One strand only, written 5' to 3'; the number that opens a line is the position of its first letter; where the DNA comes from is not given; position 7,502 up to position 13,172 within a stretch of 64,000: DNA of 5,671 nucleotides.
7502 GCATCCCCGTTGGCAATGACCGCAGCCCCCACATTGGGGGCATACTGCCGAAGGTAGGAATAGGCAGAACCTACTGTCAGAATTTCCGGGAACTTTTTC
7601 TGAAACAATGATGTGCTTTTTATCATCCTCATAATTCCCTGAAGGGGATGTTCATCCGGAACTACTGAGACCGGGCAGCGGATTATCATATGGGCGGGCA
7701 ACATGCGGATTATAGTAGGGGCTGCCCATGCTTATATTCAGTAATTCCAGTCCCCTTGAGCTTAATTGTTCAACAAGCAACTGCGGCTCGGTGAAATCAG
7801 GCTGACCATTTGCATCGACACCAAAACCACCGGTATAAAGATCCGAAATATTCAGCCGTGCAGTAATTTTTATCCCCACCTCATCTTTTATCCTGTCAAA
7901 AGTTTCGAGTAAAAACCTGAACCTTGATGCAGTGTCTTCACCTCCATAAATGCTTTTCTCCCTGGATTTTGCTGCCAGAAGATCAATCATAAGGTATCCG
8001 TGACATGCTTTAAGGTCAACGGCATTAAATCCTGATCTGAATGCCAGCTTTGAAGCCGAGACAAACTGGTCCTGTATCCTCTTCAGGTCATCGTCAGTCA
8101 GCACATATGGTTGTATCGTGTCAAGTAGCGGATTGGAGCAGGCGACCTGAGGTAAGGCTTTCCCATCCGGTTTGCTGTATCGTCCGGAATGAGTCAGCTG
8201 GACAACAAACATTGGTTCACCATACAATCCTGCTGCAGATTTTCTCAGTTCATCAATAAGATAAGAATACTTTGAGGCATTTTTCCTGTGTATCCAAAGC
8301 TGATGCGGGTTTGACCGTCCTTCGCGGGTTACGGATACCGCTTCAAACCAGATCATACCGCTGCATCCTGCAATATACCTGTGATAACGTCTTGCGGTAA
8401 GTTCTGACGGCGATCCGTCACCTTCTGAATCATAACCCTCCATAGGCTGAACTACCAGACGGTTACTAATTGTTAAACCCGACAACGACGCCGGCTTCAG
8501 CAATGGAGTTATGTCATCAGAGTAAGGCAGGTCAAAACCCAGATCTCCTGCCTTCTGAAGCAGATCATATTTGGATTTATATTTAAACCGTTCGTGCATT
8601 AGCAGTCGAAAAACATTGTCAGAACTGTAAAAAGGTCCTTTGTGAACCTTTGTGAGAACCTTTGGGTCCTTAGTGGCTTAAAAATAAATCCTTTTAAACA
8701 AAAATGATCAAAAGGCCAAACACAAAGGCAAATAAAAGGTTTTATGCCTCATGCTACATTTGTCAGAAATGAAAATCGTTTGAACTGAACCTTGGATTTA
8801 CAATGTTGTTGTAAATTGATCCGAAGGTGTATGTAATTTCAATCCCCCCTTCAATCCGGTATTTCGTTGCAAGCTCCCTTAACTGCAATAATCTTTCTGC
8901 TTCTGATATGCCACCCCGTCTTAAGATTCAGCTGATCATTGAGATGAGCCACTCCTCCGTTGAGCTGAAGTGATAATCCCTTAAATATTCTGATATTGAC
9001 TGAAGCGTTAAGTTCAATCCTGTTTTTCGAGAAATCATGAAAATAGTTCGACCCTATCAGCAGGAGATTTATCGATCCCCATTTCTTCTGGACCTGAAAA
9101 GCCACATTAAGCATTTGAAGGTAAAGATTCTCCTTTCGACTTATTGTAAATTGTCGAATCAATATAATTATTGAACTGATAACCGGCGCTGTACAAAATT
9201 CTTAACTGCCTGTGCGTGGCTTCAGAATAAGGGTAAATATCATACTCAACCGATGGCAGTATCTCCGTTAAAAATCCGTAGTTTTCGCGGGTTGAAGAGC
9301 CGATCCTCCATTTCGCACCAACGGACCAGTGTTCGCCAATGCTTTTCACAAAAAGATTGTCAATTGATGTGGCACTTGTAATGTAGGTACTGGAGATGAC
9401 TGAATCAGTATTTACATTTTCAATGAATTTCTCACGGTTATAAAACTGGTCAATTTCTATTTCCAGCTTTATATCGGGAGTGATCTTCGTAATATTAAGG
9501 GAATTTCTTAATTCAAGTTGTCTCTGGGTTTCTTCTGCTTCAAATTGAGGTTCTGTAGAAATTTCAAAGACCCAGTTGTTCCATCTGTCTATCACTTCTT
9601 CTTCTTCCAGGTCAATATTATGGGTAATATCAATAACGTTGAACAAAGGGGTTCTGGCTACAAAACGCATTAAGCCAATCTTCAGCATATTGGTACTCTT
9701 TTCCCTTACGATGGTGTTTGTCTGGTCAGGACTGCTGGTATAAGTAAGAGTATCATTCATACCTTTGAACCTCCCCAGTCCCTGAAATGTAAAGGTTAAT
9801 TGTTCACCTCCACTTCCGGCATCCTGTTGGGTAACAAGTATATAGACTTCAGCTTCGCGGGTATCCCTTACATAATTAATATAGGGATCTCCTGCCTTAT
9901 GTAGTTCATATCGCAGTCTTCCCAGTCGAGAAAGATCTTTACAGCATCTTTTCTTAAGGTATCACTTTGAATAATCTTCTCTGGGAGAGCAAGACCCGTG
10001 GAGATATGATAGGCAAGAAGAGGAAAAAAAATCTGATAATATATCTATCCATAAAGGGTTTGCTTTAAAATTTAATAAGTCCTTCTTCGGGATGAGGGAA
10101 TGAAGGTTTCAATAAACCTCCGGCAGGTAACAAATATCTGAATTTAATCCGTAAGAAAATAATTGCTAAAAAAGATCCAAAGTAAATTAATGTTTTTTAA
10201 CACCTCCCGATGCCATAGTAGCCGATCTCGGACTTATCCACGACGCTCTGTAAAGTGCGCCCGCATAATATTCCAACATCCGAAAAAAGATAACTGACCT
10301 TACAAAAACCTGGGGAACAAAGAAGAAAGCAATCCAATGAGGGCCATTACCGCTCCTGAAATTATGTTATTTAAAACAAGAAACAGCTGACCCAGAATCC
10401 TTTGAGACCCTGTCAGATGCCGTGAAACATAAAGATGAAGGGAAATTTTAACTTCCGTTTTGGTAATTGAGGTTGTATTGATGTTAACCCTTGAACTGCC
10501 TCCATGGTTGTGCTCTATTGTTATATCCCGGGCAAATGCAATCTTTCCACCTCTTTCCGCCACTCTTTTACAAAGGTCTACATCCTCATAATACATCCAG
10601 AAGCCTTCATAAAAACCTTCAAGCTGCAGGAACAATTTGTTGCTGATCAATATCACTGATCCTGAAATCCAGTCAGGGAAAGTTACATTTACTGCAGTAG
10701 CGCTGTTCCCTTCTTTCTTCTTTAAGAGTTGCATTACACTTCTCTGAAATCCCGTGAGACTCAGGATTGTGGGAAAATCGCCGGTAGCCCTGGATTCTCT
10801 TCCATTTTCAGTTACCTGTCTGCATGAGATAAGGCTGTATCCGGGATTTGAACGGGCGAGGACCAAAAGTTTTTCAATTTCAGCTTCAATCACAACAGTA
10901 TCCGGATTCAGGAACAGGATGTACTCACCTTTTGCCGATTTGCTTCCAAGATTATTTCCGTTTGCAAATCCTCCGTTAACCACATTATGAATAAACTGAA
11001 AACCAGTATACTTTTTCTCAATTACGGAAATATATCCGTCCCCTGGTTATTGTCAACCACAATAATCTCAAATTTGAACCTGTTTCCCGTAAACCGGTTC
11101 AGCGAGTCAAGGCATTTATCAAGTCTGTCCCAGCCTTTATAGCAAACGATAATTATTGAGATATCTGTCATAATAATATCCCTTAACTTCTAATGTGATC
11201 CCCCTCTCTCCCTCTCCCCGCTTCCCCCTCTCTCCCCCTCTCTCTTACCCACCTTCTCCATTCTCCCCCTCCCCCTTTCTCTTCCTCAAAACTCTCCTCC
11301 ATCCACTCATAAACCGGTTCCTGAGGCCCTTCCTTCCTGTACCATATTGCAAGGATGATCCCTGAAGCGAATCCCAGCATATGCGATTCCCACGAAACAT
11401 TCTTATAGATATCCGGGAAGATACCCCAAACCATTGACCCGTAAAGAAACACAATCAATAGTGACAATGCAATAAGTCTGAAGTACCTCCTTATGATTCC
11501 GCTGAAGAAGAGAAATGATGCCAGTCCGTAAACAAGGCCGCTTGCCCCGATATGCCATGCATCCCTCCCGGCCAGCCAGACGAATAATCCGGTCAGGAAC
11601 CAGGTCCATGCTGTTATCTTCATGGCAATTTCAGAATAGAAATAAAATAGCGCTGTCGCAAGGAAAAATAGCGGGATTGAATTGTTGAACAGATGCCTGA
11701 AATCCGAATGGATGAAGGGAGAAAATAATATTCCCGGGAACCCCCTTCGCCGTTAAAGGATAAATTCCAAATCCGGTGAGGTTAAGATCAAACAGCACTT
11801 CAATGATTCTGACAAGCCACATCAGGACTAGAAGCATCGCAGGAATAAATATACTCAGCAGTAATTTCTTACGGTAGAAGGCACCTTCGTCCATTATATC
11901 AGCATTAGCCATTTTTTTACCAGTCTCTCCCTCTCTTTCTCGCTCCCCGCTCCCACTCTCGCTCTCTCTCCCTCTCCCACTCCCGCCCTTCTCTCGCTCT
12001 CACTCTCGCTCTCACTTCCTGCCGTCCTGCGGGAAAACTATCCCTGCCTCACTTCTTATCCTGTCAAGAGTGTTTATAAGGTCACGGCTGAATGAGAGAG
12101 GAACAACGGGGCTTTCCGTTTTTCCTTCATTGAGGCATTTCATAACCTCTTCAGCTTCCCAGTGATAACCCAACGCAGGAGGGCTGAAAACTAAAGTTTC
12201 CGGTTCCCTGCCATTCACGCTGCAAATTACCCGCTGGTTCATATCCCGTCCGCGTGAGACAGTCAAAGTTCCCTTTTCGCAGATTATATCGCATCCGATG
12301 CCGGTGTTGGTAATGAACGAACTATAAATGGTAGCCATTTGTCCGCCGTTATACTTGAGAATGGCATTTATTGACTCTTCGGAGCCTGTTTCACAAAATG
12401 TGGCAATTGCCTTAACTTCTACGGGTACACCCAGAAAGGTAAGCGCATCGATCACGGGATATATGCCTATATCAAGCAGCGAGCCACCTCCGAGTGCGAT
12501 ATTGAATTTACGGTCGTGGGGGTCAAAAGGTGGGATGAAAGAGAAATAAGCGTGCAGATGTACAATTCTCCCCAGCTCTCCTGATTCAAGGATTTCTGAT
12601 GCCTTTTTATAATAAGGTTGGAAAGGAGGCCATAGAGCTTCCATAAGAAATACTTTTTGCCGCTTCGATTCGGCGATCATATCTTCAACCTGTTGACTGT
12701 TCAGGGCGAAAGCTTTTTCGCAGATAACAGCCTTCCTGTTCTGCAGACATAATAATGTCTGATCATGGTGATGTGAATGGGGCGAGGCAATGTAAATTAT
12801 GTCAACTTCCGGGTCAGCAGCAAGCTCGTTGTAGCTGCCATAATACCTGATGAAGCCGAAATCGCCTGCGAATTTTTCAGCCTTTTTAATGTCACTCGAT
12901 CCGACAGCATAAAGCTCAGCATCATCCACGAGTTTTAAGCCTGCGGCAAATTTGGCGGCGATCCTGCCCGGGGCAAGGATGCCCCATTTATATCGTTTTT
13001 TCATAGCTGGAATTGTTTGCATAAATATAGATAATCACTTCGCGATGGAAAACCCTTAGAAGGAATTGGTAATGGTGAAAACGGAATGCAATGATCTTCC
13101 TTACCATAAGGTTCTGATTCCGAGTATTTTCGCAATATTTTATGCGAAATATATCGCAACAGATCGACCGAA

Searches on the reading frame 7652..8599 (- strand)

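Call 77: search_protein_families(library=pfam, proteins=[window:7652-8599:-], max_evalue=0.00001)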
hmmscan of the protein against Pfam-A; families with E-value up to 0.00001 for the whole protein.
window:7652-8599:- (315 aa): 1 family
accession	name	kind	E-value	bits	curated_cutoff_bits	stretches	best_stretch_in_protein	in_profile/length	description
PF00724.26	Oxidored_FMN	-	2.8e-22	79.9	27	1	33-257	2-233/342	NADH:flavin oxidoreductase / NADH oxidase family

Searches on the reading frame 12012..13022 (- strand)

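Call 77: search_protein_families(library=pfam, proteins=[window:12012-13022:-], max_evalue=0.00001)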
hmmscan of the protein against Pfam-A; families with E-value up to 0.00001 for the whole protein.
window:12012-13022:- (336 aa): 3 families
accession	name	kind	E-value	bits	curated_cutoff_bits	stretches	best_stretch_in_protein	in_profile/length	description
PF22725.1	GFO_IDH_MocA_C3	-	6e-21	75.1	27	1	138-253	1-123/124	GFO/IDH/MocA C-terminal domain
PF01408.29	GFO_IDH_MocA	-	1.2e-19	71.6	24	1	14-127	4-117/120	Oxidoreductase family, NAD-binding Rossmann fold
PF02894.22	GFO_IDH_MocA_C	-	6.2e-07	29.9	22.9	0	143-265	2-139/218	Oxidoreductase family, C-terminal alpha/beta domain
